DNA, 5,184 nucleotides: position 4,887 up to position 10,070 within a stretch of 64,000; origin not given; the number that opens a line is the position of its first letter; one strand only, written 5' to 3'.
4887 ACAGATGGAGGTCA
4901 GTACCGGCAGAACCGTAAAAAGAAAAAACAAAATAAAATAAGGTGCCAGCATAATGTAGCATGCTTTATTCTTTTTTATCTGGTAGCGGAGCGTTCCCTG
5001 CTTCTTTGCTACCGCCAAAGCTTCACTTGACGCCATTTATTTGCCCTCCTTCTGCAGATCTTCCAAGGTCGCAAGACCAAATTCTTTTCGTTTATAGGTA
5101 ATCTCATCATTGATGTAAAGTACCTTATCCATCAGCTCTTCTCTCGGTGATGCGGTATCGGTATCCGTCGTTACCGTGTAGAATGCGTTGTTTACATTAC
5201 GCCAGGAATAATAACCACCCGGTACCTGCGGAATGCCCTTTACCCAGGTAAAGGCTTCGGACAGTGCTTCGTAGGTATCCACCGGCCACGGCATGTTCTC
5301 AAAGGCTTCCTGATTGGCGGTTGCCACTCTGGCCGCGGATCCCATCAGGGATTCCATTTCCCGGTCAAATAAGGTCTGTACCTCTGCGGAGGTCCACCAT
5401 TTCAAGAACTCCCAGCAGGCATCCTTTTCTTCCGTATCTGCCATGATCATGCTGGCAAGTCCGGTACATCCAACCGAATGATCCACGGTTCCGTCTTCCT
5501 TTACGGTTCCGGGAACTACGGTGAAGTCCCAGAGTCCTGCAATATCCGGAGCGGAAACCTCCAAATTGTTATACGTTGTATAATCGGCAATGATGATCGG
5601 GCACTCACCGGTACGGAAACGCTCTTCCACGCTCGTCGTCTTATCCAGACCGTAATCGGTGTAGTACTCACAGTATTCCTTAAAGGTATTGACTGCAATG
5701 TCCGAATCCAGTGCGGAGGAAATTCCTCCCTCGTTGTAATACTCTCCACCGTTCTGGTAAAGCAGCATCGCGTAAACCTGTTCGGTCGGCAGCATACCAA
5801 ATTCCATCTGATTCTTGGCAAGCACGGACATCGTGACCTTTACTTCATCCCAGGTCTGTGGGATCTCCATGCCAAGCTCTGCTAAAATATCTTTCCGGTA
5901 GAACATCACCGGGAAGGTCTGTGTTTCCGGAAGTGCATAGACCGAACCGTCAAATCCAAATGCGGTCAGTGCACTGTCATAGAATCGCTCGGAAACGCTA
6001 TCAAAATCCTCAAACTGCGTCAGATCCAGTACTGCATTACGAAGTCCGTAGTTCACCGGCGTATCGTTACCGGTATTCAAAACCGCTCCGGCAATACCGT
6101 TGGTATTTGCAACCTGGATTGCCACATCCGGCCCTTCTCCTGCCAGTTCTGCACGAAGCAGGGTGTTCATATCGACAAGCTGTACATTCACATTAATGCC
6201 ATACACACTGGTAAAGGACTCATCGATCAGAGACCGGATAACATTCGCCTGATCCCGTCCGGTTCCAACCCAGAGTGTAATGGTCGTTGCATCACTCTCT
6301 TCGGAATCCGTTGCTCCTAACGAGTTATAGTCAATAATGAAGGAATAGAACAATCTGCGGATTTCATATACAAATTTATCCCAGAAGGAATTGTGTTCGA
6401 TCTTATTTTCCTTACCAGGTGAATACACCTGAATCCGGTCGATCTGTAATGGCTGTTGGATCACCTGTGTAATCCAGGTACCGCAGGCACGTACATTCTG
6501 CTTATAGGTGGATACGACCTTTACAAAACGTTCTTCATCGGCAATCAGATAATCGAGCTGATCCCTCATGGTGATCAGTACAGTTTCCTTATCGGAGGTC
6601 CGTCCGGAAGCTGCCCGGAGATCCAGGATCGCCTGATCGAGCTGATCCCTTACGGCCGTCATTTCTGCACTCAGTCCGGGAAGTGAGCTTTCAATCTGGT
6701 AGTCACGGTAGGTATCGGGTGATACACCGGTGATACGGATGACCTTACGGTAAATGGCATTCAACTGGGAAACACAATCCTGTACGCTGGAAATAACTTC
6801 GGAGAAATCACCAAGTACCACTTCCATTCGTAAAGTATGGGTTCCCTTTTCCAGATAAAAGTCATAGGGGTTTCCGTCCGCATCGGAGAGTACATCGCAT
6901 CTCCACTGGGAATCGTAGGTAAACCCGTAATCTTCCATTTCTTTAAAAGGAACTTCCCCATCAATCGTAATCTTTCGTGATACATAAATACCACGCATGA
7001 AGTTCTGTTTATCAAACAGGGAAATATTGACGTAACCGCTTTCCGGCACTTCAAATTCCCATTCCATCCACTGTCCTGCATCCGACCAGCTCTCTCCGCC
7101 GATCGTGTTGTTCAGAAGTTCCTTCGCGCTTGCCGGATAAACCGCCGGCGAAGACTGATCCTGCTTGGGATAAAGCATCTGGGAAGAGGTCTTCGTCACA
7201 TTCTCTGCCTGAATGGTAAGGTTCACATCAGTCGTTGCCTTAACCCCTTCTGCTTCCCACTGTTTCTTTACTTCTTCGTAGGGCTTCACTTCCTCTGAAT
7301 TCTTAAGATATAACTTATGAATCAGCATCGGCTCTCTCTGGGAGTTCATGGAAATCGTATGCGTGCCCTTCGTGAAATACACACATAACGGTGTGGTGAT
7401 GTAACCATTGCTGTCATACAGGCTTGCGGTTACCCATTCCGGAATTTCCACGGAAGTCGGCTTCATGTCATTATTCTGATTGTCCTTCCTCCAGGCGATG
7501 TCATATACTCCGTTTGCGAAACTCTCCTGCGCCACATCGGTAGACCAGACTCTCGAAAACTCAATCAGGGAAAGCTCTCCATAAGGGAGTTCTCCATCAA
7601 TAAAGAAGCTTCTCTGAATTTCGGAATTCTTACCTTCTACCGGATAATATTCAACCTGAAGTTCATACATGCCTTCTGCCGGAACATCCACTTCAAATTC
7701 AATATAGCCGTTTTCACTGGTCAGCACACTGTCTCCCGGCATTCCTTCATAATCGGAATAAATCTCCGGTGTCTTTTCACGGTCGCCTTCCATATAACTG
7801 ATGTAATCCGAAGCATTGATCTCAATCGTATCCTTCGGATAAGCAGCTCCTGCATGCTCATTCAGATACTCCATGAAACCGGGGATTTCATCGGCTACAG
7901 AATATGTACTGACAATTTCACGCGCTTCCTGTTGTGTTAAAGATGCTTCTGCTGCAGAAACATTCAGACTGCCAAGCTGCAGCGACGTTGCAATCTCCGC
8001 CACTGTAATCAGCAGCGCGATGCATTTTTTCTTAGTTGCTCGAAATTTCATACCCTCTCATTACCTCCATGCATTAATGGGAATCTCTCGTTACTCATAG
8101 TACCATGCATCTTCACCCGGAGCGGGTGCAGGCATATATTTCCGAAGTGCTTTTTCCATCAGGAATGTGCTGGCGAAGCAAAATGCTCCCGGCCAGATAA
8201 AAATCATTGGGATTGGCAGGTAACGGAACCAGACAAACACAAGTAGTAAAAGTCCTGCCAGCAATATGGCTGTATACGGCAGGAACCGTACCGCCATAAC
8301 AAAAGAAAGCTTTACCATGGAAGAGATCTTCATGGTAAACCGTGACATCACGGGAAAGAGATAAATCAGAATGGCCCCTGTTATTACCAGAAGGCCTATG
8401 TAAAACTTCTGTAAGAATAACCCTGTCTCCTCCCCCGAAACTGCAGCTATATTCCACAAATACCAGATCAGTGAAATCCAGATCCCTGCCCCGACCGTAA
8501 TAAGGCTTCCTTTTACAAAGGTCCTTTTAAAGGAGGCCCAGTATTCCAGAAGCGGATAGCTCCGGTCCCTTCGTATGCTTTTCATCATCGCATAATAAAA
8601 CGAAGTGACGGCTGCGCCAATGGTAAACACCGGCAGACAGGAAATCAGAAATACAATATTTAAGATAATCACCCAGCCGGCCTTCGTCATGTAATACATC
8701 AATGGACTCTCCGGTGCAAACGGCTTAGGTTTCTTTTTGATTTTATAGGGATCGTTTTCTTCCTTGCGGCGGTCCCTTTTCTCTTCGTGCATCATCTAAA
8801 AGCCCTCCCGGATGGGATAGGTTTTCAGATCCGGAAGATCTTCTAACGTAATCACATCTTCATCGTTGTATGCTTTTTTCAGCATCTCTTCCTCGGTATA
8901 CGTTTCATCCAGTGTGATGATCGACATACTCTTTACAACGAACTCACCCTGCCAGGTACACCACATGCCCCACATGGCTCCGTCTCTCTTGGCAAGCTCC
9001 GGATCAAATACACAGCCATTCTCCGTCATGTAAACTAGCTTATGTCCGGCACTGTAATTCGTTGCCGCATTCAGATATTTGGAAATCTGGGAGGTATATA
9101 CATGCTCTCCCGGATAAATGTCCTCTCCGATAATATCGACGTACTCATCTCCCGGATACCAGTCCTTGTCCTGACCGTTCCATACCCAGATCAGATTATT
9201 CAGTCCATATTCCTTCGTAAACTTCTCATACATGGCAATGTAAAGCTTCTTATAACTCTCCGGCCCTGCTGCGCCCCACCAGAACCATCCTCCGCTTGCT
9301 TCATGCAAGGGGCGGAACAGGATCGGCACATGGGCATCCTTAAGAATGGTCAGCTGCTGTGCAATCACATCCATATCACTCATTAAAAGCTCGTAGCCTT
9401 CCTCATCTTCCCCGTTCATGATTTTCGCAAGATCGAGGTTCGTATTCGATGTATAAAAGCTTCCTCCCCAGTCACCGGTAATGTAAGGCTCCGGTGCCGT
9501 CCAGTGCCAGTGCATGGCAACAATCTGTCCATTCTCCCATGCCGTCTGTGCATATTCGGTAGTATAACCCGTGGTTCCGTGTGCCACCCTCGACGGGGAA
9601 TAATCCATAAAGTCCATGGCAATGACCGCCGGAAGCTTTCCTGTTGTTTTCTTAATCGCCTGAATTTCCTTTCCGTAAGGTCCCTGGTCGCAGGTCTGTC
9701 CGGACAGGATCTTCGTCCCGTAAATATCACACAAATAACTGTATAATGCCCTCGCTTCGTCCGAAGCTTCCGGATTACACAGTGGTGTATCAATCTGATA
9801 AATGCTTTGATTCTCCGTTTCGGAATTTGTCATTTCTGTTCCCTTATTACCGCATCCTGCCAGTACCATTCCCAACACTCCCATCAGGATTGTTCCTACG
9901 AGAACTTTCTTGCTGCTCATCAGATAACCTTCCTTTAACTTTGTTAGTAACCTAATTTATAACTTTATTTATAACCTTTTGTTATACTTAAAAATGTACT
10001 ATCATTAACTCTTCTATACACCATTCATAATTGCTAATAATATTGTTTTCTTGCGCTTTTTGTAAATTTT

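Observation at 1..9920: ABC glycan importer transcriptionally wired to three uncharacterised envelope proteins (NHL/TPR propeller, Yip1-like, DUF5696-like)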

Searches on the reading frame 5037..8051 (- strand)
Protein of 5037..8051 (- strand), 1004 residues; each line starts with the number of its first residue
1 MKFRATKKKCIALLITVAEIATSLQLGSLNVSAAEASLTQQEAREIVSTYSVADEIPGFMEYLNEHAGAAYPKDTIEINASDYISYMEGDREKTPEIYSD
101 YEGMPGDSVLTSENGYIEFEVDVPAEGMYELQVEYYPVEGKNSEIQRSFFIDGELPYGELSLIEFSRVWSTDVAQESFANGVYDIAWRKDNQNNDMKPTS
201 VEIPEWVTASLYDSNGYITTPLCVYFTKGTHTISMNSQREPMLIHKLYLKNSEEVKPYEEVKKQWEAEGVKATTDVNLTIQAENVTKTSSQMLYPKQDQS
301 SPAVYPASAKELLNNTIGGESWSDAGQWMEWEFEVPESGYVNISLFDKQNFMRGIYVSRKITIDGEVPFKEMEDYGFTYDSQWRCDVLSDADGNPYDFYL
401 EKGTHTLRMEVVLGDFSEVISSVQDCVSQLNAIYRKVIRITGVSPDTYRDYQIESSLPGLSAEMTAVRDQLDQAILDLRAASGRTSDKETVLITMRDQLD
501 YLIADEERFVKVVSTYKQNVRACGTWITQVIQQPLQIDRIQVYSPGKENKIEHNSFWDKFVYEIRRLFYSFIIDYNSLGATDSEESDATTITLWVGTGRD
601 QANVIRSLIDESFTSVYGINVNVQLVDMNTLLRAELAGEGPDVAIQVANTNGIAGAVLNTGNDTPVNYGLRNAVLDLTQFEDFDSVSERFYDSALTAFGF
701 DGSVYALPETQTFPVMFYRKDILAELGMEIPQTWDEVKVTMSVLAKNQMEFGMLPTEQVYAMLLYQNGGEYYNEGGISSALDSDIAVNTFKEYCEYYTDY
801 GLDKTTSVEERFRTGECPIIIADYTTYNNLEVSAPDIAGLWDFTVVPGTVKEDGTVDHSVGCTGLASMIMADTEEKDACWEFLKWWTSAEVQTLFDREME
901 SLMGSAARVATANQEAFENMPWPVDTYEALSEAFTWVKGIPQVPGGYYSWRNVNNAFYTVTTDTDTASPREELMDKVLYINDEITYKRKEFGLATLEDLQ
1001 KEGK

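Call 5: search_protein_families(library=pfam, proteins=[window:5037-8051:-], max_evalue=0.01)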
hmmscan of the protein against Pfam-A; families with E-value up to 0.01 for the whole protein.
window:5037-8051:- (1004 aa): 3 families
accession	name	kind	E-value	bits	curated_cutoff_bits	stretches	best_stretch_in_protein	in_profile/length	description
PF13416.11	SBP_bac_8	-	6.9e-21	75.7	27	1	612-894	5-251/279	Bacterial extracellular solute-binding protein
PF01547.30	SBP_bac_1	-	3.2e-18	67.2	26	1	605-892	10-306/307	Bacterial extracellular solute-binding protein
PF16832.10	EKLF_TAD1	-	0.0086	16.4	25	0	878-893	2-17/27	Erythroid krueppel-like transcription factor, transactivation 1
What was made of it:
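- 5037..8051 (-): Giant 1004-aa solute-binding protein. It has a non-lipoprotein signal or anchor, two CBM6/35/Golvesin_C-like beta-sandwich repeats, a helical region and a C-terminal family-1 SBP domain. Call 5 (SBP domain at residues 605-894).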

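Call 15: search_protein_families(library=ncbifam, proteins=[window:5037-8051:-], max_evalue=0.001)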
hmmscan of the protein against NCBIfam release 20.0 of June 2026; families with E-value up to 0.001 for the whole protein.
window:5037-8051:- (1004 aa): 2 families
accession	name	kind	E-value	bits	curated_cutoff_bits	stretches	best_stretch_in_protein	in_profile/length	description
NF053763.1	ABCarbgalBndGanS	equivalog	8.8e-07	28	700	1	681-760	115-192/420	galactooligosaccharide ABC transporter substrate-binding protein GanS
TIGR03850.1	bind_CPR_0540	equivalog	1.8e-05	23.5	299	1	617-737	62-184/437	carbohydrate ABC transporter substrate-binding protein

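Call 22: search_solved_structures(query=window:5037-8051:-, max_evalue=0.01)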
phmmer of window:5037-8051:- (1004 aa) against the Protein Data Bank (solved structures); distinct sequences matched with E-value up to 0.01: 39.
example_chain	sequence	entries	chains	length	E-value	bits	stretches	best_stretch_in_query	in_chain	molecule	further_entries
5ysb_A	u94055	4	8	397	2.5e-17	65.3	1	582-973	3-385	Lin1841 protein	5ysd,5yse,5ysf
5ci5_A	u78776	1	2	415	6.8e-08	34.1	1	587-911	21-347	Extracellular solute-binding protein family 1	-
3jzj_A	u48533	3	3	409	1.8e-06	29.4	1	693-899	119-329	Acarbose/maltose binding protein GacH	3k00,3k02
3k01_A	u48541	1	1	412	1.8e-06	29.3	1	693-899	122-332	Acarbose/maltose binding protein GacH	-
1elj_A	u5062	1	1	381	1.9e-06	29.3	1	687-891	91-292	MALTODEXTRIN-BINDING PROTEIN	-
4r9f_A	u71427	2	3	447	2e-06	29.2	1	588-733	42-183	MBP1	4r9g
5iai_A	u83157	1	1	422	2.2e-06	29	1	591-928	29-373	Sugar ABC transporter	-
9lff_A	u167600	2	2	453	2.7e-06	28.8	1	701-921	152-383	SN-glycerol-3-phophate ABC transporter, periplasmic SN-glycerol-3-phosphate-binding protei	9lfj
3uor_A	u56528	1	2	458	2.9e-06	28.6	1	586-895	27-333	ABC transporter sugar binding protein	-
2hq0_A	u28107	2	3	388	3e-06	28.6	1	646-755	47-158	Sugar ABC transporter, sugar-binding protein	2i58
2heu_A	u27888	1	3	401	3.2e-06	28.6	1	646-755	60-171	Sugar ABC transporter, sugar-binding protein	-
2hfb_A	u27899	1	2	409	3.2e-06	28.5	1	646-755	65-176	Sugar ABC transporter, sugar-binding protein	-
6pql_A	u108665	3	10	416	3.4e-06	28.5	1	646-755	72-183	ABC transporter sugar-binding protein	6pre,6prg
5f7v_A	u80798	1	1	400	4.1e-06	28.2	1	646-888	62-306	Lmo0181 protein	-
3quf_A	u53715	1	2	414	6e-06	27.6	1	655-927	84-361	Extracellular solute-binding protein, family 1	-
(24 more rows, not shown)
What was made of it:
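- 5037..8051 (-): Call 22 (best PDB match is Lin1841, E 2.5e-17, residues 582-973).
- On Binding-protein-dependent (type I, CUT1-like) ABC sugar importer: Call 22: sugar-binding SBPs in the PDB (Lin1841, E 2.5e-17).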

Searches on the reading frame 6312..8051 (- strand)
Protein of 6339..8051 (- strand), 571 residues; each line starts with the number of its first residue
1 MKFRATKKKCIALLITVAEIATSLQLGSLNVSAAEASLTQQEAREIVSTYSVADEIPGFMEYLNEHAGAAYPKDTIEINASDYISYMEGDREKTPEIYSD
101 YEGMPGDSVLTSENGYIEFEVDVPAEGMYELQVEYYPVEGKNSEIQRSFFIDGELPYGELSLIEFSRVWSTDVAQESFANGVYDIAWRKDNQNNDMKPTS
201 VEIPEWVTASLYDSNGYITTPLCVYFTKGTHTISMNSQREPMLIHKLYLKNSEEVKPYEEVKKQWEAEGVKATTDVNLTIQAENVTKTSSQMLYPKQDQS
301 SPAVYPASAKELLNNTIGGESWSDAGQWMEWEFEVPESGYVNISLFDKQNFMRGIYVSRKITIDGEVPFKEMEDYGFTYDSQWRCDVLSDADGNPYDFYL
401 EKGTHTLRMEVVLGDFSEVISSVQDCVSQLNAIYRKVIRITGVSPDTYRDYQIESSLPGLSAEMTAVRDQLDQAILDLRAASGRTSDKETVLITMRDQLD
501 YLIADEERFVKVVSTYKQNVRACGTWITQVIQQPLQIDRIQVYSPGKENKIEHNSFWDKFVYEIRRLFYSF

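Call 52: search_solved_structures(query=window:6339-8051:-, max_evalue=10, show_alignments=0)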
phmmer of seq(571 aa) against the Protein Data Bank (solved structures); distinct sequences matched with E-value up to 10: 0.
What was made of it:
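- Tried and rejected: A search of the first 571 residues against the PDB found nothing (call 52).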

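Call 69: search_protein_families(library=pfam, alignment_id=A6, max_evalue=1)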
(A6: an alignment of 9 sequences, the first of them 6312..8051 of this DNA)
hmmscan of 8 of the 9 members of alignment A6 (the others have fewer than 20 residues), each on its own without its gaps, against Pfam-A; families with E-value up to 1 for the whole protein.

A. member 1, window:6312-8051:- (580 aa): 1 family
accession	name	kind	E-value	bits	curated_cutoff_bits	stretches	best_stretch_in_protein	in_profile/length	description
PF25275.1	Golvesin_C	-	0.087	13.3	31.6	0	111-144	37-70/132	Golvesin C-terminal domain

B. families by the number of members that match (of 8 scanned): 10 families
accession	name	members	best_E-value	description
PF25275.1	Golvesin_C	7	1.8e-06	Golvesin C-terminal domain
PF16990.11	CBM_35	2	0.0022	Carbohydrate binding module (family 35)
PF17829.7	GH115_C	1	4.1e-06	Glycosyl hydrolase family 115 C-terminal domain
PF04011.17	LemA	1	0.038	LemA family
PF16403.11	Bact_surface_Ig-like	1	0.073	Bacterial surface protein, Ig-like domain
PF07955.17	DUF1687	1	0.095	Protein of unknown function (DUF1687)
PF13713.11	BRX_N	1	0.12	Transcription factor BRX N-terminal domain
PF00630.25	Filamin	1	0.12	Filamin/ABP280 repeat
PF08066.17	PMC2NT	1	0.14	PMC2NT (NUC016) domain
PF02203.21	TarH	1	0.2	Tar ligand binding domain homologue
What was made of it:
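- Tried and rejected: Only weak Pfam hints of CBM-like modules appeared (call 69).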

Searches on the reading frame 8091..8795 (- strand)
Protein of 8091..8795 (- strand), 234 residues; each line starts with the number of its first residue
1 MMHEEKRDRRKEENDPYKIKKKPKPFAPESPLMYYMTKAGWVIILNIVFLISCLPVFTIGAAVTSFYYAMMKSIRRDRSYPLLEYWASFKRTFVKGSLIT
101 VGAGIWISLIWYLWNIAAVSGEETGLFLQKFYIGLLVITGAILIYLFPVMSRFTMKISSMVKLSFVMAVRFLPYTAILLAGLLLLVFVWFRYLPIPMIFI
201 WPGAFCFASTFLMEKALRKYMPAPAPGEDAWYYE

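Call 5: search_protein_families(library=pfam, proteins=[window:8091-8795:-], max_evalue=0.01)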
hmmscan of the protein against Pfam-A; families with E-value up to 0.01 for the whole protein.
window:8091-8795:- (234 aa): 1 family
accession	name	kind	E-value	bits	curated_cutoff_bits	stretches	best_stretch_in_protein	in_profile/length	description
PF04854.19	DUF624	-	2.8e-12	47.1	24.2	1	43-108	2-71/77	Protein of unknown function, DUF624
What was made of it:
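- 8091..8795 (-): DUF624 / MusI-like polytopic membrane protein, a likely accessory subunit of the first importer. Call 5: DUF624, E 2.8e-12.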

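Call 15: search_protein_families(library=ncbifam, proteins=[window:8091-8795:-], max_evalue=0.001)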
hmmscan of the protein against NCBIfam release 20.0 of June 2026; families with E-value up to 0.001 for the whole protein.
window:8091-8795:- (234 aa): 1 family
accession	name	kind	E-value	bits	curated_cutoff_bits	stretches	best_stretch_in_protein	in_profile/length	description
NF052431.1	MusI_fam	subfamily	3e-25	89.2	160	1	26-190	1-167/194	MusI family membrane protein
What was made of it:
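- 8091..8795 (-): Call 15: NCBIfam MusI_fam, E 3e-25 (89 bits, below the subfamily cut-off of 160).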

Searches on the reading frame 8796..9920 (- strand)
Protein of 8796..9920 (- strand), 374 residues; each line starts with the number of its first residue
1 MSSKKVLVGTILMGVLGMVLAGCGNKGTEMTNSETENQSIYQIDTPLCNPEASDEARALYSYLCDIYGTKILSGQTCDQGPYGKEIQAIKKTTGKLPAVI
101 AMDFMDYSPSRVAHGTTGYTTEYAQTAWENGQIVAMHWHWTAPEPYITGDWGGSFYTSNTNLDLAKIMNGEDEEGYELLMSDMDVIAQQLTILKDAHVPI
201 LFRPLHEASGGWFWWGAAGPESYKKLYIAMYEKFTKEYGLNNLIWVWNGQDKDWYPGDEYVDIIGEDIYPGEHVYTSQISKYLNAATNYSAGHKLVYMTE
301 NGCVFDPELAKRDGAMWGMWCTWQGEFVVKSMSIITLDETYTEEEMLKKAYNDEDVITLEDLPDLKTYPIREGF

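Call 5: search_protein_families(library=pfam, proteins=[window:8796-9920:-], max_evalue=0.01)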
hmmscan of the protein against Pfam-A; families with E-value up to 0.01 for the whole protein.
window:8796-9920:- (374 aa): 1 family
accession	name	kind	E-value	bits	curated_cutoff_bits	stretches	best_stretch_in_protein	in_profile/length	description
PF02156.21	Glyco_hydro_26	-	1.5e-64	218.8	20.2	1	49-327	2-287/311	Glycosyl hydrolase family 26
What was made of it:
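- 8796..9920 (-): GH26 endo-beta-1,4-mannanase-like lipoprotein (lipobox LAGC). In this strain it lacks the CBM35 module that orthologues carry. Call 5: Pfam E 1.5e-64.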

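Call 15: search_protein_families(library=ncbifam, proteins=[window:8796-9920:-], max_evalue=0.001)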
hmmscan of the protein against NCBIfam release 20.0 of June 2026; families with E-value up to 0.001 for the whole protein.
window:8796-9920:- (374 aa): 0 families

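Call 84: search_solved_structures(query=window:8796-9920:-, max_evalue=1e-10)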
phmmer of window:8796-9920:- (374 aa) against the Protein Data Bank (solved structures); distinct sequences matched with E-value up to 1e-10: 28.
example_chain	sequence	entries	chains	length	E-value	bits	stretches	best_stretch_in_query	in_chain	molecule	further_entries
3zm8_A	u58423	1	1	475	3.2e-67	230.4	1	40-358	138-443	GH26 ENDO-BETA-1,4-MANNANASE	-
6hpf_A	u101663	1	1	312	1e-64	222.2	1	46-360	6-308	endo-b-mannanase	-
6hf2_A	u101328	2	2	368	2.2e-50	175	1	19-366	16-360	Glycosyl hydrolase family 26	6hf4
3wdq_A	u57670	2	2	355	3.1e-47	164.6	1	43-363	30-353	Beta-mannanase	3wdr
6ueh_A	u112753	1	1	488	5.2e-45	157.3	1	38-365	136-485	Cow rumen GH26 endo-mannanase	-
6d2x_A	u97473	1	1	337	3.8e-32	114.9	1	48-328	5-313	Aryl-phospho-beta-D-glucosidase BglC, GH1 family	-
6d2w_A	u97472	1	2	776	1.1e-31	113.4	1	47-328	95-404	Aryl-phospho-beta-D-glucosidase BglC, GH1 family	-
6q75_A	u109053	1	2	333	4.4e-25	91.7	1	49-275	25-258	GH26A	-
7eet_A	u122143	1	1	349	1.1e-24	90.4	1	48-273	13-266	Mannanase KMAN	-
2qha_A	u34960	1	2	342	2.8e-22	82.5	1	84-275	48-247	Beta-1,4-mannanase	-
3cbw_A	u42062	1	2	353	6.6e-22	81.2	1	84-275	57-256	YdhT protein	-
2whk_A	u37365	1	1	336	3.2e-21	79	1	84-275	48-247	MANNAN ENDO-1,4-BETA-MANNOSIDASE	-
4yn5_A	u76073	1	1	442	8.9e-19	70.9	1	47-272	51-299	Mannan endo-1,4-beta-mannosidase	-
4zxo_A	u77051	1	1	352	9.6e-18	67.5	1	88-307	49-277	Glycosyl hydrolase family 26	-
2bvt_A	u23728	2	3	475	1.8e-17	66.6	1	48-270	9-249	BETA-1,4-MANNANASE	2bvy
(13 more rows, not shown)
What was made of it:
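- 8796..9920 (-): Call 84: best PDB relatives are GH26 endo-mannanases (3zm8, E 3e-67).
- On GH26 endo-beta-1,4-mannanase: Call 84: the top PDB relatives are all GH26 endo-mannanases.
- Substrate: call 84 (GH26 is closest to endo-mannanases).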
